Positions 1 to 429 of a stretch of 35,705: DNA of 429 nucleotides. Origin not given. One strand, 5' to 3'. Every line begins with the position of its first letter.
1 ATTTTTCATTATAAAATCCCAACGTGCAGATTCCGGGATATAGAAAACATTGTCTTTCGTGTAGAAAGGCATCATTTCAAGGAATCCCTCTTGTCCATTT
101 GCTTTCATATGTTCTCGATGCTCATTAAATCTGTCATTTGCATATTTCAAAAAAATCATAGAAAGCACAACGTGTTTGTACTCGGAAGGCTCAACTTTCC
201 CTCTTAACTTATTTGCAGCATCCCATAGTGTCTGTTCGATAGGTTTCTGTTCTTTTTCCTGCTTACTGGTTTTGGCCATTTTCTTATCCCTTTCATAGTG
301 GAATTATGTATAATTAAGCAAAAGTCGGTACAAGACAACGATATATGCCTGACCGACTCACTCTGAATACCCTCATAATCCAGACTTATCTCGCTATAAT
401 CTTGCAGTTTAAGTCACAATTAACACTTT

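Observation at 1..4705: Defence islet: hsdM + AP-endonuclease-like TIM-barrel + GmrSD-DUF4268 fusion + 119-aa orphan, possibly one uncharacterised three-gene module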

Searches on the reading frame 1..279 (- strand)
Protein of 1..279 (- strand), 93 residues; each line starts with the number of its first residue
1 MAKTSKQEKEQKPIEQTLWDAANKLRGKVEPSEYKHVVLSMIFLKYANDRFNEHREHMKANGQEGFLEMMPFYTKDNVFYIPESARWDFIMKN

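Call 7: search_protein_families(library=pfam, proteins=[window:1-279:-], max_evalue=1)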
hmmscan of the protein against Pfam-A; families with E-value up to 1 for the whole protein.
window:1-279:- (93 aa): 1 family
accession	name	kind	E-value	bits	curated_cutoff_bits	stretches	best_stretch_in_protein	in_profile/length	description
PF12161.14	HsdM_N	-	7e-19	69.2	24.5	1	14-92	1-79/135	HsdM N-terminal domain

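Call 8: search_protein_families(library=padloc, proteins=[window:1-279:-], max_evalue=1)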
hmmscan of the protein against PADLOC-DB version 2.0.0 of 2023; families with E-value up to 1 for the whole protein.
window:1-279:- (93 aa): 13 families
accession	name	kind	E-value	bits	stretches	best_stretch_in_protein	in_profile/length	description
PDLC03240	MTase_II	-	1.2e-17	62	1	14-93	8-99/511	Type II methyltransferase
PDLC03019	MTase_I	-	1e-16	58.4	1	13-93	7-86/932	Type I methyltransferase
PDLC03031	MTase_I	-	1.5e-15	54.5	1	14-91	8-94/834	Type I methyltransferase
PDLC03035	MTase_I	-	2.1e-11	41.1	1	8-91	4-93/653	Type I methyltransferase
PDLC03027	MTase_I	-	1.8e-10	38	1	15-59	9-53/810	Type I methyltransferase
PDLC03022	MTase_I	-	3.6e-10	36.8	1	12-57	4-49/857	Type I methyltransferase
PDLC03028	MTase_I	-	3.7e-09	33.2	1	10-90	725-805/1236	Type I methyltransferase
PDLC03038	MTase_I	-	1.5e-07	27.7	1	11-89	6-82/896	Type I methyltransferase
PDLC04134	mad2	-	2.9e-07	27.7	1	12-88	139-195/492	mads_2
PDLC03039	MTase_I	-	2.1e-06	24.2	1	11-88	4-79/708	Type I methyltransferase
PDLC03020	MTase_I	-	3.9e-06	24.2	1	15-52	7-44/410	Type I methyltransferase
PDLC03032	MTase_I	-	6.7e-06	22.4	1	16-53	10-47/1001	Type I methyltransferase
PDLC03029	MTase_I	-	1.4e-05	21.8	1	8-61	3-56/661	Type I methyltransferase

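Call 9: search_protein_families(library=ncbifam, proteins=[window:1-279:-], max_evalue=1)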
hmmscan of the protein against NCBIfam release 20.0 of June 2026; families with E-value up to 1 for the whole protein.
window:1-279:- (93 aa): 1 family
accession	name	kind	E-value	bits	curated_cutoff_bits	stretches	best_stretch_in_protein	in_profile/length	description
TIGR00497.1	hsdM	equivalog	6.9e-05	21.7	242.75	1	13-56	4-47/515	type I restriction-modification system subunit M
